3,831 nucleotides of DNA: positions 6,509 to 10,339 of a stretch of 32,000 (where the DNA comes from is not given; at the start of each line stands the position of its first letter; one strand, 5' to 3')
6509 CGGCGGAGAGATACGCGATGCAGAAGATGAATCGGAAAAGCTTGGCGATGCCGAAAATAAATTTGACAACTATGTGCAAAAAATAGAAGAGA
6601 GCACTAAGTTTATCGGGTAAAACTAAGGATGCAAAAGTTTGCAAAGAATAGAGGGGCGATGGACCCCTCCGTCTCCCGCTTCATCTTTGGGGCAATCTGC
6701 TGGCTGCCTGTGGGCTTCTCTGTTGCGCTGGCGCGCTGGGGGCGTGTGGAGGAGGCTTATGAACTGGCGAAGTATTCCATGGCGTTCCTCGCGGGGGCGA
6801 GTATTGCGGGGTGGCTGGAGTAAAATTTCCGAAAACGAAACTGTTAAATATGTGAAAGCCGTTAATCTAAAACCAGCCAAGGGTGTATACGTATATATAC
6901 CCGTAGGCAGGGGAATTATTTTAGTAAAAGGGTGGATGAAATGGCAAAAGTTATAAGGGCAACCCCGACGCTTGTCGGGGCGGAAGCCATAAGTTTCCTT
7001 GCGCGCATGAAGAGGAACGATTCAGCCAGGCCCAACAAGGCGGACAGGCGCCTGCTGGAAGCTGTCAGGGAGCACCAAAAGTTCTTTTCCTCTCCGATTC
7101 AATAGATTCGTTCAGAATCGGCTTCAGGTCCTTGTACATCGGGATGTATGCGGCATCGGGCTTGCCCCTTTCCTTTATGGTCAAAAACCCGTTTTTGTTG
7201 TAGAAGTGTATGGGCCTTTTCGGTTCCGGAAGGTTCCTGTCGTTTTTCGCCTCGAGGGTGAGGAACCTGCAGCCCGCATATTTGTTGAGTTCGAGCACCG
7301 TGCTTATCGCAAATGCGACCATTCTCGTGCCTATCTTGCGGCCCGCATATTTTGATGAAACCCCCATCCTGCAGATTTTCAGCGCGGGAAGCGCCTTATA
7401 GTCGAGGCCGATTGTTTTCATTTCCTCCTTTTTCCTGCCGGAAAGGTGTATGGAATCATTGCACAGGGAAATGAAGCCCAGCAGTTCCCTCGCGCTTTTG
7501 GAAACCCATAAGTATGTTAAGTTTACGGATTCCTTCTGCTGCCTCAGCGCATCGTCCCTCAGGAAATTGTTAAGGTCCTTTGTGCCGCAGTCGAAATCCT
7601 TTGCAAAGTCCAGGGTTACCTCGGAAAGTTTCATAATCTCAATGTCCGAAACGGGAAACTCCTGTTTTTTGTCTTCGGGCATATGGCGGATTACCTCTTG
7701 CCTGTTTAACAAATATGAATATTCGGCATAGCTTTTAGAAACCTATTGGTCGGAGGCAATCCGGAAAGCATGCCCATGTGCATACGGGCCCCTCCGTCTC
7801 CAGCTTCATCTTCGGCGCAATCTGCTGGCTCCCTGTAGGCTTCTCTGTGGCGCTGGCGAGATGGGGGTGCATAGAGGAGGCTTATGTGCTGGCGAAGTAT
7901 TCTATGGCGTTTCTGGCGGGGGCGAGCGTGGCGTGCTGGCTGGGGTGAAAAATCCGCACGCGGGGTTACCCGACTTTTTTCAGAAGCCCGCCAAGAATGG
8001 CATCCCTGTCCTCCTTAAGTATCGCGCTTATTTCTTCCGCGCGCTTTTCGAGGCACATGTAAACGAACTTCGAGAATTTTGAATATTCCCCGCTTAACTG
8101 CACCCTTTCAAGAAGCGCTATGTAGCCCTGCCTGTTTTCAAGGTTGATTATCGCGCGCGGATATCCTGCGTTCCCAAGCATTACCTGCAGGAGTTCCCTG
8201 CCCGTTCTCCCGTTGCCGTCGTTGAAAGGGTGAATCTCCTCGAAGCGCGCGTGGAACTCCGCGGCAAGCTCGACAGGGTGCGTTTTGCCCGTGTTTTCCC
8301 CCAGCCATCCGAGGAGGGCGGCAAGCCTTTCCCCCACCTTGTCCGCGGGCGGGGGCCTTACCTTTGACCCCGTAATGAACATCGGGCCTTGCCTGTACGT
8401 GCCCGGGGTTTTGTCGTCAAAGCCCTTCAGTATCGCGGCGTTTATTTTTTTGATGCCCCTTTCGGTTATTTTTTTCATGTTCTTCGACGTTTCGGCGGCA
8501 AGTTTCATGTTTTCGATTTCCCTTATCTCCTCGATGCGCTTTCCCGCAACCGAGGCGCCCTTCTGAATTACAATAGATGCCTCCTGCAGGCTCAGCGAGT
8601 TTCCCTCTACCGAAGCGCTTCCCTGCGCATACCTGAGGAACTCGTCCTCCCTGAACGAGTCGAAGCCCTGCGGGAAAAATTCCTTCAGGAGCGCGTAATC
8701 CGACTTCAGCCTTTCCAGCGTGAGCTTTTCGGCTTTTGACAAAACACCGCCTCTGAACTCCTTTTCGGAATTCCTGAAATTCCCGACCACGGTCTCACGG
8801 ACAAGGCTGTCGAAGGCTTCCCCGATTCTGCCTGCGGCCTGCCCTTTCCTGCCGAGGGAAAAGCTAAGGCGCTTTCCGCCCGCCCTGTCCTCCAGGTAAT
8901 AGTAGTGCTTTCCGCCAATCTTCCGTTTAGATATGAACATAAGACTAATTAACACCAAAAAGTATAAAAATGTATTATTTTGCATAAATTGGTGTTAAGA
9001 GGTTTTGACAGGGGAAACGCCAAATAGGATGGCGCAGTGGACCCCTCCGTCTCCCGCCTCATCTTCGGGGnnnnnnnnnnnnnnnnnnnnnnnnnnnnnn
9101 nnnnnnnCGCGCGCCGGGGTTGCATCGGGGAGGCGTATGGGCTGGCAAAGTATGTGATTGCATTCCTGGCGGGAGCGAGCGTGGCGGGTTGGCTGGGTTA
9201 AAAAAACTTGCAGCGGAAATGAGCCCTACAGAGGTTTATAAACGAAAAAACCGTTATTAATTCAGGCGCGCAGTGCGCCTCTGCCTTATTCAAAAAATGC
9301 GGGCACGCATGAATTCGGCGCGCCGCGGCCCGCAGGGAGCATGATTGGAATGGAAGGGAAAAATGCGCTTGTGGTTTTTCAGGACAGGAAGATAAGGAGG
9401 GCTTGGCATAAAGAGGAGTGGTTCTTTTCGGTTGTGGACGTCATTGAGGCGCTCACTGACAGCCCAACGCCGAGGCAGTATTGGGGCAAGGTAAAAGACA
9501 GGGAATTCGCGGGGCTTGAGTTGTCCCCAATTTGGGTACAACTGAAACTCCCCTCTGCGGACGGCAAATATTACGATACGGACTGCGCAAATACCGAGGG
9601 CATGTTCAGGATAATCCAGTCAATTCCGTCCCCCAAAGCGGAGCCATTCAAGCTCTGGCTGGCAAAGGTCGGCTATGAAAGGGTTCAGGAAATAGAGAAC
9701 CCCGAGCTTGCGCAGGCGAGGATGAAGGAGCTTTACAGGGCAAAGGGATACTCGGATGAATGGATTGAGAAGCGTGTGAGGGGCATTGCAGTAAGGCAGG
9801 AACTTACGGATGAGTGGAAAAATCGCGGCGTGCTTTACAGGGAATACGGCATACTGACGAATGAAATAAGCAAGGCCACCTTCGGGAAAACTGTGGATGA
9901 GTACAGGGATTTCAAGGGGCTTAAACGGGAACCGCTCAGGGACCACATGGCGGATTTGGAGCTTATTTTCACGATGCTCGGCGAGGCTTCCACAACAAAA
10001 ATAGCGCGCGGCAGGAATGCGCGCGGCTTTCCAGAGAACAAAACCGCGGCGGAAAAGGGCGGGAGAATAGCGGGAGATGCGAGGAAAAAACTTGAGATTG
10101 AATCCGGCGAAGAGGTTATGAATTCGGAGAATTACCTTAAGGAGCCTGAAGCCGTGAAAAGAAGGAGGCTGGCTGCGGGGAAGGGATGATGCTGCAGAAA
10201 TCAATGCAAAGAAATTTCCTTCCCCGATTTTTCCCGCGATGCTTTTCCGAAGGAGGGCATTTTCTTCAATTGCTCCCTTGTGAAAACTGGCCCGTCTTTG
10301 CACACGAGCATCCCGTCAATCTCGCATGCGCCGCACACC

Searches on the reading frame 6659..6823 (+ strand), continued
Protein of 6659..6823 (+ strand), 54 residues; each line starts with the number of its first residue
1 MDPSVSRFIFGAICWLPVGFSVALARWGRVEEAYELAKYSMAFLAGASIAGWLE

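Call 83: search_protein_families(library=pfam, alignment_id=A5, max_evalue=1)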
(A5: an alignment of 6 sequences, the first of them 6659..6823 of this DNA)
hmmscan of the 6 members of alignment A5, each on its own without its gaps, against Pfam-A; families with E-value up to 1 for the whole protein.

A. member 1, window:6659-6823:+ (54 aa): 1 family
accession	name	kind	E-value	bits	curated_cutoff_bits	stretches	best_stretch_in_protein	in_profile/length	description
PF19463.4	DUF6000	-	0.12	12.7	25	1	11-45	84-118/185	Family of unknown function (DUF6000)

B. families by the number of members that match (of 6 scanned): 3 families
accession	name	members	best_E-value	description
PF19463.4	DUF6000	5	0.0038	Family of unknown function (DUF6000)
PF00001.26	7tm_1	1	0.0063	7 transmembrane receptor (rhodopsin family)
PF12159.13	DUF3593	1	0.076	Protein of unknown function (DUF3593)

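Call 84: search_protein_families(library=phrogs, alignment_id=A5, max_evalue=1)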
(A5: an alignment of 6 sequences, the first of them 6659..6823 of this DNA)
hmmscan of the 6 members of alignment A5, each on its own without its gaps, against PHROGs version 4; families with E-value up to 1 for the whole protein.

A. member 1, window:6659-6823:+ (54 aa): 0 families

B. families by the number of members that match (of 6 scanned): 2 families
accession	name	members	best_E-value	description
phrog_34865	-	2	0.0099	-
phrog_1115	-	1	0.17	-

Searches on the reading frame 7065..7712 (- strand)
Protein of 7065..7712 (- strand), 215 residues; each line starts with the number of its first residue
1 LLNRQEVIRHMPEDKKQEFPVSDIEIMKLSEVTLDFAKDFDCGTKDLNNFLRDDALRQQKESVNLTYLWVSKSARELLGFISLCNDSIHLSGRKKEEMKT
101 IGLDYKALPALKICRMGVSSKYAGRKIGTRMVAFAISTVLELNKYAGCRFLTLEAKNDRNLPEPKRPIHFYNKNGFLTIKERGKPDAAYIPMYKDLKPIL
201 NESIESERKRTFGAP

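Call 10: search_protein_families(library=pfam, proteins=[window:7065-7712:-], max_evalue=0.01)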
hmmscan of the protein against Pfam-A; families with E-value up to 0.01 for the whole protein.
window:7065-7712:- (215 aa): 3 families
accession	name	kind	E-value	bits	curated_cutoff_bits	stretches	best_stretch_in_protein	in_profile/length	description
PF13508.13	Acetyltransf_7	-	2.2e-07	31.6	27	1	69-176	6-82/84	Acetyltransferase (GNAT) domain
PF00583.31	Acetyltransf_1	-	1.1e-05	26.2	20.7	1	67-176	34-116/116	Acetyltransferase (GNAT) family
PF13673.13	Acetyltransf_10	-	8.4e-05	23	23.6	0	112-182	53-113/128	Acetyltransferase (GNAT) domain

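Call 33: search_protein_families(library=padloc, proteins=[window:7065-7712:-], max_evalue=0.01)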
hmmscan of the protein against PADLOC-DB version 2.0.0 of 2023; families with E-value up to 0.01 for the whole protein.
window:7065-7712:- (215 aa): 0 families

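Call 34: search_protein_families(library=ncbifam, proteins=[window:7065-7712:-], max_evalue=0.01)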
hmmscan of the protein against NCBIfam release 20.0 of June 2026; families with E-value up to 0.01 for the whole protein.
window:7065-7712:- (215 aa): 0 families

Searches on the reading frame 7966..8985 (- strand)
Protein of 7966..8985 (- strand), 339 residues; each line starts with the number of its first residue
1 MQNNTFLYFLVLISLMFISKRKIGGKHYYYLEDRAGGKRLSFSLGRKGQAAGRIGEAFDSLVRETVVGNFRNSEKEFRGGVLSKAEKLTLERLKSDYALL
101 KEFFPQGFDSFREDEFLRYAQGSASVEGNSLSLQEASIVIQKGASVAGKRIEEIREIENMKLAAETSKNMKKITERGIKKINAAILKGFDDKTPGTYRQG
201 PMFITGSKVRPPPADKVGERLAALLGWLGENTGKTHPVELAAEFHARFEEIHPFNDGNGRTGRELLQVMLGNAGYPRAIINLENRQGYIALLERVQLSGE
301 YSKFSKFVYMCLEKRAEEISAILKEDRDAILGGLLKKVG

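Call 10: search_protein_families(library=pfam, proteins=[window:7966-8985:-], max_evalue=0.01)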
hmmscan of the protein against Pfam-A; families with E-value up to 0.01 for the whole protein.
window:7966-8985:- (339 aa): 1 family
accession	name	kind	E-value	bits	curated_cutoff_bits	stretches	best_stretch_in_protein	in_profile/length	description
PF02661.23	Fic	-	3.2e-20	73.2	24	1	173-270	2-93/93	Fic/DOC family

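Call 33: search_protein_families(library=padloc, proteins=[window:7966-8985:-], max_evalue=0.01)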
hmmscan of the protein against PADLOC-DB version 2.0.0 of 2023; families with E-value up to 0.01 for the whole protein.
window:7966-8985:- (339 aa): 7 families
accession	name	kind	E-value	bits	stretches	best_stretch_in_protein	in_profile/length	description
PDLC03963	SoFic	-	2.9e-32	110.5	1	117-325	58-273/361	-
PDLC04840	PDC-S04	-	1.4e-24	85.1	1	111-299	7-203/227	-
PDLC04836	PDC-S04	-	1.5e-19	68.2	1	122-299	32-216/244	-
PDLC04837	PDC-S04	-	2.3e-18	64.3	1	123-314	33-226/234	-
PDLC04839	PDC-S04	-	8.6e-11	39.9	1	231-312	120-202/205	-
PDLC04838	PDC-S04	-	1.9e-09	35.6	1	231-315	123-205/209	-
PDLC04966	PDC-S24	-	1.4e-07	28.8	1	170-275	229-341/497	-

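Call 34: search_protein_families(library=ncbifam, proteins=[window:7966-8985:-], max_evalue=0.01)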
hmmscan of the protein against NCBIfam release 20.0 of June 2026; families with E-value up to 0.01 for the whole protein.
window:7966-8985:- (339 aa): 4 families
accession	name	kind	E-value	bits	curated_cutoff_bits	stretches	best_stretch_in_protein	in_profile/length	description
NF041381.1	XopAC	subfamily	1.2e-09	37.4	450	1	173-283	304-424/451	XopAC/AvrAC family type III secretion system effector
NF046030.1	ProtAdlyltaseSoFic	equivalog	3.4e-08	32.8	550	1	217-317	159-264/361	protein adenylyltransferase Fic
TIGR02613.1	mob_myst_B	hypoth_equivalog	7.3e-06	26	124.4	1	227-277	100-148/186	mobile mystery protein B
NF045983.1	ProtAdnltaseVbhT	equivalog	0.0018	17.5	800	1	247-278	130-161/419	type II toxin-antitoxin system protein adenylyltransferase VbhT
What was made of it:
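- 7966..8985 (-): Fic protein (339 aa), SoFic/PDC-S04-like, with an internal SASVEG motif. Calls 10, 33 and 34.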

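Call 80: find_related_loci(query=window:7966-8985:-, collection=viral_contigs, flank=4000)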
Query window:7966-8985:- (339 aa) in viral_contigs; peptide patterns used: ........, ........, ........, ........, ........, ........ (x = any residue, [..] = any of these).
11 stretches matched a pattern, but none encodes a relative of the query by tblastn (E <= 1e-3).
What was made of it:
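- Tried and rejected: Fic had no viral relatives (call 80).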

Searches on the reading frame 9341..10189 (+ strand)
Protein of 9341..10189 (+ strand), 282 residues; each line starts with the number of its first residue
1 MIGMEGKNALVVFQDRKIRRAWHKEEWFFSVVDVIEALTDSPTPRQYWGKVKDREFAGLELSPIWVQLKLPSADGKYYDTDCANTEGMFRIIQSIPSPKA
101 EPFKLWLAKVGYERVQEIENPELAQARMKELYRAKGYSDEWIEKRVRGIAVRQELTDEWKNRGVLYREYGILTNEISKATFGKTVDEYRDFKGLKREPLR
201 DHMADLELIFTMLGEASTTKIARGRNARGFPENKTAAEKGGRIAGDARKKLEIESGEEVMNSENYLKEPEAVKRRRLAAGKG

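Call 10: search_protein_families(library=pfam, proteins=[window:9341-10189:+], max_evalue=0.01)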
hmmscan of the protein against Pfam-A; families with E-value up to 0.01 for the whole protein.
window:9341-10189:+ (282 aa): 1 family
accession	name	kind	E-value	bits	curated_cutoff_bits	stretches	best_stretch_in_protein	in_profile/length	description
PF02498.22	Bro-N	-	2.7e-10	41.1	25.6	1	17-109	1-92/96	BRO family, N-terminal domain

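Call 33: search_protein_families(library=padloc, proteins=[window:9341-10189:+], max_evalue=0.01)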
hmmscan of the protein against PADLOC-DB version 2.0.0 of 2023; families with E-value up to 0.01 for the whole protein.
window:9341-10189:+ (282 aa): 3 families
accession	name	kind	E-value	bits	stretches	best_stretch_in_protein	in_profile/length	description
PDLC04920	PDC-S13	-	6.9e-116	384.5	1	4-273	1-274/286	-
PDLC04841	PDC-S04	-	7.4e-15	53.3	1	4-109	1-112/292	-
PDLC04919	PDC-S13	-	9.5e-06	23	1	124-235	116-229/281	-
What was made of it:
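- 9341..10189 (+): Bro-N protein (282 aa) with a full-length match to defence candidate PDC-S13. Calls 10 and 33 (E 7e-116).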

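Call 34: search_protein_families(library=ncbifam, proteins=[window:9341-10189:+], max_evalue=0.01)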
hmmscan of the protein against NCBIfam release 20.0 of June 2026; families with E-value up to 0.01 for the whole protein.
window:9341-10189:+ (282 aa): 0 families

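Call 54: find_encoding_contigs(protein=window:9341-10189:+, flank=10000)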
Protein window:9341-10189:+ (282 aa): no gene with exactly this product is on record in the collection.

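Call 79: find_related_loci(query=window:9341-10189:+, collection=viral_contigs, flank=4000)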
Query window:9341-10189:+ (282 aa) in viral_contigs; peptide patterns used: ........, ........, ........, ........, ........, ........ (x = any residue, [..] = any of these).
47 stretches matched a pattern; 37 encode a relative of the query (tblastn E <= 1e-3); 37 distinct loci.
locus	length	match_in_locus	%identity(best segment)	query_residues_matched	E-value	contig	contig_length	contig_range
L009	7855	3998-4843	57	2-277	7e-99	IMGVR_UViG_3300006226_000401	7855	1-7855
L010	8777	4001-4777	51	4-265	2e-86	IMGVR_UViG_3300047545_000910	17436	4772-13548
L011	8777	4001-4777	51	4-265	2e-86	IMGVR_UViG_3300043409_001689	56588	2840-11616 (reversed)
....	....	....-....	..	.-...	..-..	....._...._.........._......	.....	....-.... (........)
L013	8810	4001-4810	51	3-264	3e-80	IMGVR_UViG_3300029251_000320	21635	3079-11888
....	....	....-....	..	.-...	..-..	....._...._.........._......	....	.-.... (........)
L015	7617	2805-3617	49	1-264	9e-78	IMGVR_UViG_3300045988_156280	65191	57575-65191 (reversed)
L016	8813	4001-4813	49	1-264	9e-78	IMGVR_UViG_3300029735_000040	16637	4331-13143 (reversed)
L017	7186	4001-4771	49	12-264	2e-76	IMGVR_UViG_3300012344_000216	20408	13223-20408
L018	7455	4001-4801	47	2-264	2e-76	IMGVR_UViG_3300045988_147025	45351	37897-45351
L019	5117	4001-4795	48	4-264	4e-76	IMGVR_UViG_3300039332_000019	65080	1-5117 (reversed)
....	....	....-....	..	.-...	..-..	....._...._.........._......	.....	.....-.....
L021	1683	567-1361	48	4-264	6e-80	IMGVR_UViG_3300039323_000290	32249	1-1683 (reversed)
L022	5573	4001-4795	48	4-264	4e-76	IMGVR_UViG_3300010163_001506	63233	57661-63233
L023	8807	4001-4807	50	13-279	8e-76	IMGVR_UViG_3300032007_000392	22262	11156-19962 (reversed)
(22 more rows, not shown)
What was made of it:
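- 9341..10189 (+): It has 37 relatives in viral contigs (call 79).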
